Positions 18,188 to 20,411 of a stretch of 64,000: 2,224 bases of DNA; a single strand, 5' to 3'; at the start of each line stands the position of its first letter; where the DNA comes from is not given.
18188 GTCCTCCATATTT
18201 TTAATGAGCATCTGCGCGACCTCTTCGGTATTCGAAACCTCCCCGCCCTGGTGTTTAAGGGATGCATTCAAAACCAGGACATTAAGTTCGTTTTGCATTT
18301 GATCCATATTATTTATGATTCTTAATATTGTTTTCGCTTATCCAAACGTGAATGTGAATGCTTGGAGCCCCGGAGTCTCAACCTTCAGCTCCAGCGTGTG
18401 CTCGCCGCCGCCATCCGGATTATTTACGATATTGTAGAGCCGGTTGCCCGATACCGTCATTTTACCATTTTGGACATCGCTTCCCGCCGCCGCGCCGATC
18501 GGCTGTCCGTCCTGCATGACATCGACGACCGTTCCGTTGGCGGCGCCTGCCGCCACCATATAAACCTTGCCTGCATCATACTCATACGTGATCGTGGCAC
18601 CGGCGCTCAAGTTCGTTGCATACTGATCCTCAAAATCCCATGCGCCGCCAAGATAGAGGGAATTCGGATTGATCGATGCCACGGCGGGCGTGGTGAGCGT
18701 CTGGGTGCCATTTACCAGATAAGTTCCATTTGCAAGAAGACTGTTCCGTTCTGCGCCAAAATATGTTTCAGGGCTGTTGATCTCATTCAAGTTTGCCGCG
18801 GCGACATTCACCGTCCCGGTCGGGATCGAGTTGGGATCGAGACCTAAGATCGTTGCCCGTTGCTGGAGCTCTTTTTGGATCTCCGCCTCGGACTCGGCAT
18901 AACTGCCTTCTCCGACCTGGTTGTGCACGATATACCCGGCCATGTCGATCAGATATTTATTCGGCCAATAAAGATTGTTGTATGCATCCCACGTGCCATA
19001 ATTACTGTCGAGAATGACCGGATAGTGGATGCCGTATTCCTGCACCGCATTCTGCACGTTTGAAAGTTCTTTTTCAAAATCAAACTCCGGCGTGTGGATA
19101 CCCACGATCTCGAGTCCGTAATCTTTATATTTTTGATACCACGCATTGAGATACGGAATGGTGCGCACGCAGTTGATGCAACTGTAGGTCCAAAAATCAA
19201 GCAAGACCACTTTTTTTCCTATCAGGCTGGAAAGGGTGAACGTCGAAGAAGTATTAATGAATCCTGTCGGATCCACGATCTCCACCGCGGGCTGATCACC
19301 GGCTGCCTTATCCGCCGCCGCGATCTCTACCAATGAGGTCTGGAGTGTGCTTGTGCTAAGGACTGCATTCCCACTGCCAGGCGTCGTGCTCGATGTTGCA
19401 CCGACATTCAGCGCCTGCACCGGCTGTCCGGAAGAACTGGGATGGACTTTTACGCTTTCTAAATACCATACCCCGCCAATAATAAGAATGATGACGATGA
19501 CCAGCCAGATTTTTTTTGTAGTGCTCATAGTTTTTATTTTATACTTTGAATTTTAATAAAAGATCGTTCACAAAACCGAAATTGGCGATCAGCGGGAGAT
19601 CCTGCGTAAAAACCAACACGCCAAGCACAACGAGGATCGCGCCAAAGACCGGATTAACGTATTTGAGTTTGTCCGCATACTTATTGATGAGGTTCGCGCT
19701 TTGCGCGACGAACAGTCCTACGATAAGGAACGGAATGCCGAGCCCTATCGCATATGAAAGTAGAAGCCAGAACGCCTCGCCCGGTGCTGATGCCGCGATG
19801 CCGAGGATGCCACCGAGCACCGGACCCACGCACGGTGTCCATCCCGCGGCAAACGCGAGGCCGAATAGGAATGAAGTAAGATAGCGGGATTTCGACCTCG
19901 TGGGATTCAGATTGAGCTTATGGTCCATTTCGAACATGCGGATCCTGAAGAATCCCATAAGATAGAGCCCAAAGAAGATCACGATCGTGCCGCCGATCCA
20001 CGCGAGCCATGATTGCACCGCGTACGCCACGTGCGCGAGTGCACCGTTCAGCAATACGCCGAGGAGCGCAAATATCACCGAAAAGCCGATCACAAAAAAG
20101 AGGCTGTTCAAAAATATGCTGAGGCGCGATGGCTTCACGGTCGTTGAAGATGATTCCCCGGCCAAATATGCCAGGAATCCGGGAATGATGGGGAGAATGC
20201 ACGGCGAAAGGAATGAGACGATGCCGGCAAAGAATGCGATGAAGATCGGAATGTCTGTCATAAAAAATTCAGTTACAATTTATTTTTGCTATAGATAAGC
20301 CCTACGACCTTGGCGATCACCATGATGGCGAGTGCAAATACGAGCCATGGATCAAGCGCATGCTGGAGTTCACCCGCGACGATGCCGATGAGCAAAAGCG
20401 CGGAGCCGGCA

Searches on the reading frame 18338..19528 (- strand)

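Call 57: search_protein_families(library=pfam, proteins=[window:18338-19528:-])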
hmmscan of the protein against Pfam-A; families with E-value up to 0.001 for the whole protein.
window:18338-19528:- (396 aa): 4 families
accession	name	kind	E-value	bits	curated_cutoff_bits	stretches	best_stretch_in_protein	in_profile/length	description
PF17991.7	Thioredoxin_10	-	5e-32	111.9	27.1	1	252-396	1-142/142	Thioredoxin like C-terminal domain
PF00578.27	AhpC-TSA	-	1.5e-12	48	26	1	95-202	16-123/124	AhpC/TSA family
PF08534.16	Redoxin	-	2.6e-12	47.2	26.6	1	94-215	18-144/148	Redoxin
PF13905.12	Thioredoxin_8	-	9e-09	36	27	1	106-199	2-93/94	Thioredoxin-like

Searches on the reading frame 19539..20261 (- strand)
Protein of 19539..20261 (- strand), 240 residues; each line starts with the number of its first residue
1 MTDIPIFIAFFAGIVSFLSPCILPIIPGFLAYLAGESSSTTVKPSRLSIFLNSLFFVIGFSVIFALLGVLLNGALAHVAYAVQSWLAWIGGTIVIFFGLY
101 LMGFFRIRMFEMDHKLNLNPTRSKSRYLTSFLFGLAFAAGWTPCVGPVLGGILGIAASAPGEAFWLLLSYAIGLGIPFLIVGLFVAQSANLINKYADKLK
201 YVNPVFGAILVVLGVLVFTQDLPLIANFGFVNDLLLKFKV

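Call 57: search_protein_families(library=pfam, proteins=[window:19539-20261:-])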
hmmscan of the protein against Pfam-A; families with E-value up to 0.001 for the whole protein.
window:19539-20261:- (240 aa): 1 family
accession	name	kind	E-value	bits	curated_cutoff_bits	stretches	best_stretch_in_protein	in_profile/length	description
PF02683.22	DsbD_TM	-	4e-18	66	27.1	1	8-217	6-214/219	Cytochrome C biogenesis protein transmembrane domain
